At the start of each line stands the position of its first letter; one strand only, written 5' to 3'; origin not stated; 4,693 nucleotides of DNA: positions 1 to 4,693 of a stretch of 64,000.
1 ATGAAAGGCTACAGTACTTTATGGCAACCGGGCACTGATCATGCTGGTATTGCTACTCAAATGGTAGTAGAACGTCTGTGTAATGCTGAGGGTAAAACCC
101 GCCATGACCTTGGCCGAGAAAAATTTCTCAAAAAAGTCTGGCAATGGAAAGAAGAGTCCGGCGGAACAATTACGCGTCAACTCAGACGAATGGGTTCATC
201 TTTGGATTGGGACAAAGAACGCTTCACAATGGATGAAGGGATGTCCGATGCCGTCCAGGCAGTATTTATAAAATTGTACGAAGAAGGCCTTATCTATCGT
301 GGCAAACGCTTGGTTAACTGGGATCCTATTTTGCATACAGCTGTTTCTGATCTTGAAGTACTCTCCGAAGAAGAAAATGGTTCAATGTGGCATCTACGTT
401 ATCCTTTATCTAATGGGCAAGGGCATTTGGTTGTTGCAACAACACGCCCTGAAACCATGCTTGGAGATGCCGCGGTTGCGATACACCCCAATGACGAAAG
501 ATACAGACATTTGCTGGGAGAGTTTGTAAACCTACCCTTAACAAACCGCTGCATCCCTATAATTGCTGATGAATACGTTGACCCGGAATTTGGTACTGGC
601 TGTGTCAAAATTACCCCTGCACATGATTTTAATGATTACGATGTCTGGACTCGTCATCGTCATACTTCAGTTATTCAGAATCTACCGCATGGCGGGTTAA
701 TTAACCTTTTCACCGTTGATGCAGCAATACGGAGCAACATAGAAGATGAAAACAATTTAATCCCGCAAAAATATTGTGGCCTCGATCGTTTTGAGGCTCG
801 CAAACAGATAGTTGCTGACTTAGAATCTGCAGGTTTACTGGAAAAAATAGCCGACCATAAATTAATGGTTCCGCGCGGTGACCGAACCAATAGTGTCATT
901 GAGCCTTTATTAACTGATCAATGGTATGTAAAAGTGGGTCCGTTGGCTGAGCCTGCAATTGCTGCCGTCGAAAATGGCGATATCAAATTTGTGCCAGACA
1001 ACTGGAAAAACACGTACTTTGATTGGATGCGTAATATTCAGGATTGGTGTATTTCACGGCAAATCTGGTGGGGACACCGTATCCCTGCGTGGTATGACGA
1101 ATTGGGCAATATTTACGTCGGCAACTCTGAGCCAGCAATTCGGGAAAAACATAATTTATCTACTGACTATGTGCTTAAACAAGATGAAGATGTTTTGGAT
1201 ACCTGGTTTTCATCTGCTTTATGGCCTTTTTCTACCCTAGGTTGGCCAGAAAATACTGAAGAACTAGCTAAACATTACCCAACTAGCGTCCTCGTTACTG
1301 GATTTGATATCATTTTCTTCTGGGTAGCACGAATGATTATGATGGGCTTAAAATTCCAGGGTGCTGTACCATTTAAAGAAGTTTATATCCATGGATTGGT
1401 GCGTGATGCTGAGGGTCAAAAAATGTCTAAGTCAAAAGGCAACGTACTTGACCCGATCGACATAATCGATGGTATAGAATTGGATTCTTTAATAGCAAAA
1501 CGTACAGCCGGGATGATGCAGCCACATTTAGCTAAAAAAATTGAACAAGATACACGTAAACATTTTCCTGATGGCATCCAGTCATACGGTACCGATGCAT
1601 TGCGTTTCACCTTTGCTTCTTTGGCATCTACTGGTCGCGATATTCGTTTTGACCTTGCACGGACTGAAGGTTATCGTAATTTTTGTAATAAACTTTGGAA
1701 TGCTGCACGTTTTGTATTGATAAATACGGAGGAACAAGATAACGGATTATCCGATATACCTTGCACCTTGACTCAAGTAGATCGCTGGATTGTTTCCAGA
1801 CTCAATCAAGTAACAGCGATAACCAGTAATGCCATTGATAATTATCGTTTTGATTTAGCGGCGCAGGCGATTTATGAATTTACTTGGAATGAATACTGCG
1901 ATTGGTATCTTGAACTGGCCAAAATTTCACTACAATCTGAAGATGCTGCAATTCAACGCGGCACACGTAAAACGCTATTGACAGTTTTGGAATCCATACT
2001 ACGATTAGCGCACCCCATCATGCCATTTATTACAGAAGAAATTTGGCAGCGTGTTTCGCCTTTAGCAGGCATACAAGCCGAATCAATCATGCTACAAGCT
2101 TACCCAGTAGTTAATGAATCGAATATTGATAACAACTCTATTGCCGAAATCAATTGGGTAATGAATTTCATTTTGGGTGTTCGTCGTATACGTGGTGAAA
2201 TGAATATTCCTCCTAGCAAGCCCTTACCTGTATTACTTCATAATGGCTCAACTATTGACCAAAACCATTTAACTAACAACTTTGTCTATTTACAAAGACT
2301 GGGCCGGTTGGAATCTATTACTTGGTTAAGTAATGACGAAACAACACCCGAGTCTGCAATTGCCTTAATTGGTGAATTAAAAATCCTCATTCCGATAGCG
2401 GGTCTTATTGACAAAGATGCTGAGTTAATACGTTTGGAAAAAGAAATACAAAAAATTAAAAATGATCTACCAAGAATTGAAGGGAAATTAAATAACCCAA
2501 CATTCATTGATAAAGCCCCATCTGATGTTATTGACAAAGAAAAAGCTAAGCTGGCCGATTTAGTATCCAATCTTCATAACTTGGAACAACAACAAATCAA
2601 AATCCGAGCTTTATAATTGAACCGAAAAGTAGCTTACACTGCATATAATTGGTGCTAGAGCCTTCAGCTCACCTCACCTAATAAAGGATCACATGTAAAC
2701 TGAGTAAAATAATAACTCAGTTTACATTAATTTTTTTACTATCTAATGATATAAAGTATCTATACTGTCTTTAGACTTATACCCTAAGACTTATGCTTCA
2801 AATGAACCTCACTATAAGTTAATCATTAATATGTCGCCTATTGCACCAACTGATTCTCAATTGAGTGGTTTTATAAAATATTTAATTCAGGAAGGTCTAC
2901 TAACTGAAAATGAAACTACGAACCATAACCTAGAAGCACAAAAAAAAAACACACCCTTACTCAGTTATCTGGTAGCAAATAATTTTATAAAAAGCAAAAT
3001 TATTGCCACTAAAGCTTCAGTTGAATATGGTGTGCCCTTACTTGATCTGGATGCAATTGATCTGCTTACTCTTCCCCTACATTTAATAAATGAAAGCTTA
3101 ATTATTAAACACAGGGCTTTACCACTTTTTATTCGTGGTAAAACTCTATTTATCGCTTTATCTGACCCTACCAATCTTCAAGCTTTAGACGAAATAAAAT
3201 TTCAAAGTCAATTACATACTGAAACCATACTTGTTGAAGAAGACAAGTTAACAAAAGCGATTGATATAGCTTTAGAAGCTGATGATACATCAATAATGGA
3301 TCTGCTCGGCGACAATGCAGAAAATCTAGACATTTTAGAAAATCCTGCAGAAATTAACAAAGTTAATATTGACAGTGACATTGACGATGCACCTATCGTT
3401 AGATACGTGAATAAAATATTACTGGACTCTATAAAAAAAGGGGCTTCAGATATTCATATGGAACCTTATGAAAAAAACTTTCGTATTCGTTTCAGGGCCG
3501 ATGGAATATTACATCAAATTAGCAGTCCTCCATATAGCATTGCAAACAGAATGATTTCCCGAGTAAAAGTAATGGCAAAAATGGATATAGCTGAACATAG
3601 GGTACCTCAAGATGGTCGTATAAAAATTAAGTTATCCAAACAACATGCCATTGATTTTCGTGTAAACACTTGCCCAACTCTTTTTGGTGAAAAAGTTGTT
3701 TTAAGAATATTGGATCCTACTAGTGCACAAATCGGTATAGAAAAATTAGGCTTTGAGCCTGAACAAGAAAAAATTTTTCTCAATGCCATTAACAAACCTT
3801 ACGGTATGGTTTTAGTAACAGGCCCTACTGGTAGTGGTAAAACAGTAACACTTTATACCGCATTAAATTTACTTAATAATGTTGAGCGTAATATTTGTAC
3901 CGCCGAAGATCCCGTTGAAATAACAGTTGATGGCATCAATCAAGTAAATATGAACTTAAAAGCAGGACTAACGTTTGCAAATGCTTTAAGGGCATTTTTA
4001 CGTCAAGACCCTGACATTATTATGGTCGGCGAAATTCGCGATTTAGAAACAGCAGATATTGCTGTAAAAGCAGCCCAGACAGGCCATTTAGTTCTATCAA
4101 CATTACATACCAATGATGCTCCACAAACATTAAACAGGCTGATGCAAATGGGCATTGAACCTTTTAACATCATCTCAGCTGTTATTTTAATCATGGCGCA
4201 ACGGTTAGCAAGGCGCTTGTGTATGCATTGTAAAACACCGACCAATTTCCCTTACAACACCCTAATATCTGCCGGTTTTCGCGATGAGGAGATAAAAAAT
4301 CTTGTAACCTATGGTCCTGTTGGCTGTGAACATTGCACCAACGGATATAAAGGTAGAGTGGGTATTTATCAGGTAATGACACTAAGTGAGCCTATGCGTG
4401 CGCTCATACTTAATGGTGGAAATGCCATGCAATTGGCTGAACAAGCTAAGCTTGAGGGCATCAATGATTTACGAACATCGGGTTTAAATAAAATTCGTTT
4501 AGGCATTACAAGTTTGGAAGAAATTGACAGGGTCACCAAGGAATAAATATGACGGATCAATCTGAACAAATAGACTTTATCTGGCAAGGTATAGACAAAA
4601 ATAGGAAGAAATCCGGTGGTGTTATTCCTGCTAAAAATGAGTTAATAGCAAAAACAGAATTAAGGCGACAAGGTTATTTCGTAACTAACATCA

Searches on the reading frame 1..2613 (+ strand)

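Call 60: search_protein_families(library=pfam, proteins=[window:1-2613:+], max_evalue=0.00001)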
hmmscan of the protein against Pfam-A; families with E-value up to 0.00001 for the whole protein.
window:1-2613:+ (871 aa): 5 families
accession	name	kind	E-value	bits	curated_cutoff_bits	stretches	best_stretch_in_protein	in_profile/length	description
PF00133.28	tRNA-synt_1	-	1e-127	426.8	22.7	1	1-551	58-414/414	tRNA synthetases class I (I, L, M and V)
PF08264.19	Anticodon_1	-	4.3e-44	150.4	25.1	1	594-745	1-147/148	Anticodon-binding domain of tRNA ligase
PF10458.14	Val_tRNA-synt_C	-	7.8e-16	58.5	25.9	1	806-864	3-61/66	Valyl tRNA synthetase tRNA binding arm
PF09334.17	tRNA-synt_1g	-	2.5e-09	36.8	20.1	0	305-497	181-350/391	tRNA synthetases class I (M)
PF13603.12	tRNA-synt_1_2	-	8.8e-08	32.3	25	1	173-220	86-133/185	Leucyl-tRNA synthetase, editing domain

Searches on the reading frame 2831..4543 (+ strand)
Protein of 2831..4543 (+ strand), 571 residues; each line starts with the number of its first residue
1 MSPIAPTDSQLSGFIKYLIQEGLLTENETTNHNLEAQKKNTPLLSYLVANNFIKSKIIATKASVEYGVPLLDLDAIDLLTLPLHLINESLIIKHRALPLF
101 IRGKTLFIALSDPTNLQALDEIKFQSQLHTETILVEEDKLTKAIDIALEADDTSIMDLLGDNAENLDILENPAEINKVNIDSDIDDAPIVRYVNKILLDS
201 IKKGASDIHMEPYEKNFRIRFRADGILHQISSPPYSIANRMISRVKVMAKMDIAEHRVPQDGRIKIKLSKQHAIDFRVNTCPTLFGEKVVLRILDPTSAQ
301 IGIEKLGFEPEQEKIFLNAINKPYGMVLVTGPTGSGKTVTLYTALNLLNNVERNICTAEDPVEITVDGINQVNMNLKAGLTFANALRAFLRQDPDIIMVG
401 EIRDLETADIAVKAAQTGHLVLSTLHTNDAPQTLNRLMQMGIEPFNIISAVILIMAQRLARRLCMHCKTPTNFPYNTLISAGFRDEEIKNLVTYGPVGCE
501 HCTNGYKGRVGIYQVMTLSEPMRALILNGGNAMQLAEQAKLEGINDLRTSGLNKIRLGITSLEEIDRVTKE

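Call 60: search_protein_families(library=pfam, proteins=[window:2831-4543:+], max_evalue=0.00001)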
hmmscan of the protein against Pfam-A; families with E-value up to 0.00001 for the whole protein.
window:2831-4543:+ (571 aa): 2 families
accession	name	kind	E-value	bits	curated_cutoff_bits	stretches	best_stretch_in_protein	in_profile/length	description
PF00437.27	T2SSE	-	1.8e-149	497.9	24.9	1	185-567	4-370/370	Type II/IV secretion system protein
PF05157.20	MshEN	-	6.7e-17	61.7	23.1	1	66-145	1-81/90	MshEN domain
